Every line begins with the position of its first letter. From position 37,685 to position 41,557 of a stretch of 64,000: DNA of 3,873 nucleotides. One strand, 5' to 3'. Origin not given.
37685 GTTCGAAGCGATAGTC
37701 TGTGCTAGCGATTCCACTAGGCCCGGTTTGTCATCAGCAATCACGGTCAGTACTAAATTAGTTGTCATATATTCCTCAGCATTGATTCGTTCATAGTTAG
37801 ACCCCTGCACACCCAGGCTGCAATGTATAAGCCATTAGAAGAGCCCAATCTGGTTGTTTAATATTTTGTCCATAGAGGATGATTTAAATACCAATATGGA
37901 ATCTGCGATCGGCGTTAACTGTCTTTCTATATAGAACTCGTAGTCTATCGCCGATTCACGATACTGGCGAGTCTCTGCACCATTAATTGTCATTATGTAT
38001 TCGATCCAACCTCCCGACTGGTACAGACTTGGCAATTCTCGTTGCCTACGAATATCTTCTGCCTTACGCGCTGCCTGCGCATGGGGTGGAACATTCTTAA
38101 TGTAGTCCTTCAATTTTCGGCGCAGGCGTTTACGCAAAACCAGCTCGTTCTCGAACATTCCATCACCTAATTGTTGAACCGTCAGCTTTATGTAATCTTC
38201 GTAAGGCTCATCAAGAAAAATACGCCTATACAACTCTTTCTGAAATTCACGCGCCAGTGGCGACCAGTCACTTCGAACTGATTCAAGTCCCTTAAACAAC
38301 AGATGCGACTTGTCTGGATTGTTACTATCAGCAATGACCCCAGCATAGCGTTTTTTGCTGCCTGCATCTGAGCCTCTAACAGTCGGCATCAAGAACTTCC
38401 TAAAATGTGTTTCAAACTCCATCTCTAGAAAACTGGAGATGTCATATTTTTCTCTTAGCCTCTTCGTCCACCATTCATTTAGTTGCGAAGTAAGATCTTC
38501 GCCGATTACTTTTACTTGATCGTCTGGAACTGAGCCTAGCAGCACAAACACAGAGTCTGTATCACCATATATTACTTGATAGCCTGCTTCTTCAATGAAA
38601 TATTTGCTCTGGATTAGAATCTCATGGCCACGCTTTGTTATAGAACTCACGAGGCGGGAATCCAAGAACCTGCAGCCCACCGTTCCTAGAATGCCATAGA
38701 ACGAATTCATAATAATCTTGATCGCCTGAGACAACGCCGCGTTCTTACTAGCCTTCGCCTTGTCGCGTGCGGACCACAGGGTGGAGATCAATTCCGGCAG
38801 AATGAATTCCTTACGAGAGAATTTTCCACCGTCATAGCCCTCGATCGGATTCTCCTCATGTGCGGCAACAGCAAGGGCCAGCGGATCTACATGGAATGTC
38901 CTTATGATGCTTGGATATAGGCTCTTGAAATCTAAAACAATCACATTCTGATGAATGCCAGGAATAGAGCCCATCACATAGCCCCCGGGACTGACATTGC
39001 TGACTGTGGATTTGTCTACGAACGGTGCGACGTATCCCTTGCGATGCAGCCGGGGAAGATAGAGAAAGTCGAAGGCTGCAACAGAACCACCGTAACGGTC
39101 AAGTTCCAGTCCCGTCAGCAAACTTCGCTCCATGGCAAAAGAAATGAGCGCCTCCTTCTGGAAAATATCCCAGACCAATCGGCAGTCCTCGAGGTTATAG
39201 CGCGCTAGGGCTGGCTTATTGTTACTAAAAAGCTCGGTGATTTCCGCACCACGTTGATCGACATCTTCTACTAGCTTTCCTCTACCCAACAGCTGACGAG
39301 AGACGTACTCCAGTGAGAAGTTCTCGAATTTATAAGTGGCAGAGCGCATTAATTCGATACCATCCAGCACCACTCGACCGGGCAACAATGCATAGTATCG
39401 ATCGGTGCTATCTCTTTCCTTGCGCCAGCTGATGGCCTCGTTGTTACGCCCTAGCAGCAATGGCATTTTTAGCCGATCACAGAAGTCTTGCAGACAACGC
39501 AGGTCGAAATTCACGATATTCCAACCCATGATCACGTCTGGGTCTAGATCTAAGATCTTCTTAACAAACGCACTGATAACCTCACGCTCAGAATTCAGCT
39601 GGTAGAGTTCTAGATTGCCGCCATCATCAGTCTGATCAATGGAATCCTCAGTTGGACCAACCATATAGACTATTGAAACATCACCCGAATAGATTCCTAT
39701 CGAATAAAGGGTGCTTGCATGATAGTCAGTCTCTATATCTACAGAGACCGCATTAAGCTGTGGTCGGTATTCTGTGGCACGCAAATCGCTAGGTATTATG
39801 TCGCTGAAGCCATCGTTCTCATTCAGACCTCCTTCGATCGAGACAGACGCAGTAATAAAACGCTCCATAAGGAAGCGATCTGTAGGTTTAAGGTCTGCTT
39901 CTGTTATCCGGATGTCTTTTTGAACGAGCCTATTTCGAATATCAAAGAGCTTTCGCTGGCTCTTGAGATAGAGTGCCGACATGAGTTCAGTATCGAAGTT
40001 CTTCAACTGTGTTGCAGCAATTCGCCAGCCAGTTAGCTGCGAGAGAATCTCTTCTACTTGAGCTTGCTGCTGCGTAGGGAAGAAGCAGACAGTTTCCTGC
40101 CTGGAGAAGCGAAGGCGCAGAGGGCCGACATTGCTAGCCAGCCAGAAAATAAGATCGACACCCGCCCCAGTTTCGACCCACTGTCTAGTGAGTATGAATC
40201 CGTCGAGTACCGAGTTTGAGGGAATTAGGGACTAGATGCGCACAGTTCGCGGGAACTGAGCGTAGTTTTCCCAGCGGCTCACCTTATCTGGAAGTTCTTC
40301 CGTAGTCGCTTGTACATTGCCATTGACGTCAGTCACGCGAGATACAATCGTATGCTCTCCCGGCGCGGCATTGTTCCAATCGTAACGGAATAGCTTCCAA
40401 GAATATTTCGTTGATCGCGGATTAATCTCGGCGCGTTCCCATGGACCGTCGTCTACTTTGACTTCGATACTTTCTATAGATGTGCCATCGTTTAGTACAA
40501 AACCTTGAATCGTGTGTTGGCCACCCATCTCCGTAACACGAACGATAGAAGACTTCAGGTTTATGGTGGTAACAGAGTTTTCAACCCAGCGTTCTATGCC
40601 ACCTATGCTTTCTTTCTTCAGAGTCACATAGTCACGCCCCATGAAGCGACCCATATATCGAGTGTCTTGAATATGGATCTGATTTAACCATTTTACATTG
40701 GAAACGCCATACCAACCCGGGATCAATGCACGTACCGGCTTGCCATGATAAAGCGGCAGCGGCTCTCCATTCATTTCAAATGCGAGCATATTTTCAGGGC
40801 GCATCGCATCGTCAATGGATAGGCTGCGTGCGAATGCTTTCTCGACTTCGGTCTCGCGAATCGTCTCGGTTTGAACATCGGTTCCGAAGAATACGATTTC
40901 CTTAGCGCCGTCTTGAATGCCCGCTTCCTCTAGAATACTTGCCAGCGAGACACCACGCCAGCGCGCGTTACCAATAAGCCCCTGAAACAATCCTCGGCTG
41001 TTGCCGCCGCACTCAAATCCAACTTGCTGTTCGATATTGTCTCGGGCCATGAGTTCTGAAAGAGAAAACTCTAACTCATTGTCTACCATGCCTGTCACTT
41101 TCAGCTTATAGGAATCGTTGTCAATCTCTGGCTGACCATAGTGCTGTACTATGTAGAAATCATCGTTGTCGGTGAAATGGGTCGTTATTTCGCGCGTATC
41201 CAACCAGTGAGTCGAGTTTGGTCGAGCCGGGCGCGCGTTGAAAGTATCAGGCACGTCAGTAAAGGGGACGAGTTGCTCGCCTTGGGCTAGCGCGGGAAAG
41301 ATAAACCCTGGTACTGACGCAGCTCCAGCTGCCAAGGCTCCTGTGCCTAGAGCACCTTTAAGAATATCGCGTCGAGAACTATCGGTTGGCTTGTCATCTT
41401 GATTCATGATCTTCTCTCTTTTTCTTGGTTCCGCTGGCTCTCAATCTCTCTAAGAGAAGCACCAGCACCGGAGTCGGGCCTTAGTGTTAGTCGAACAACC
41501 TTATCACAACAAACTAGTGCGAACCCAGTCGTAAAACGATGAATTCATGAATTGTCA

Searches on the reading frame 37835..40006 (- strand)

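Call 46: search_protein_families(library=ncbifam, proteins=[window:37835-40006:-], max_evalue=1e-10)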
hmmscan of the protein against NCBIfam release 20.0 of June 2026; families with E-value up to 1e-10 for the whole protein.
window:37835-40006:- (723 aa): 9 families
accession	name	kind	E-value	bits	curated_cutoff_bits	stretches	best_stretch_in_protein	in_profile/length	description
NF004421.0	PRK05762.1-2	equivalog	1e-295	983.2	570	1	1-723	74-795/795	DNA polymerase II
NF004422.0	PRK05762.1-4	equivalog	2.5e-269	896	1103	1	1-723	72-789/789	DNA polymerase II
NF004420.0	PRK05762.1-1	equivalog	2.1e-241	803.9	1435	1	2-723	71-783/783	DNA polymerase II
TIGR00592.1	pol2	superfamily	6.1e-46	157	239.95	1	133-704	581-1174/1176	DNA polymerase (pol2)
NF004417.0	PRK05761.1-3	equivalog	8.9e-25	86.8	780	1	341-695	487-832/858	DNA-directed DNA polymerase I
NF004418.0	PRK05761.1-4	subfamily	1.1e-18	66.8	692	1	332-652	316-638/717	type B DNA-directed DNA polymerase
NF004419.0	PRK05761.1-5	equivalog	2.4e-15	55.6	1285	0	426-648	655-857/932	DNA-directed DNA polymerase I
NF004415.0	PRK05761.1-1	equivalog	1.2e-12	46.6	1289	0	425-646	598-799/883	DNA-directed DNA polymerase I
NF004416.0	PRK05761.1-2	equivalog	4.9e-12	45.1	516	0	338-493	317-460/665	type B DNA-directed DNA polymerase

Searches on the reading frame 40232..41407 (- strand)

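Call 46: search_protein_families(library=ncbifam, proteins=[window:40232-41407:-], max_evalue=1e-10)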
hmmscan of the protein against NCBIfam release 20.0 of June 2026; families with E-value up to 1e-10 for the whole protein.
window:40232-41407:- (391 aa): 4 families
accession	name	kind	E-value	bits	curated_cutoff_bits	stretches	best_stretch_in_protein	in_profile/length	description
NF052245.1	SorA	equivalog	2e-54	184.9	600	1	77-370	69-377/396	SorA family sulfite dehydrogenase catalytic subunit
TIGR04555.1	sulfite_DH_soxC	equivalog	2.2e-44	152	420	1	79-382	88-389/408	sulfite dehydrogenase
NF052247.1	SorT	equivalog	2.8e-37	128.4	570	1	75-371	61-367/387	SorT family sulfite dehydrogenase catalytic subunit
NF003767.0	PRK05363.1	equivalog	1e-13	51.3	207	1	94-250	95-249/320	protein-methionine-sulfoxide reductase catalytic subunit MsrP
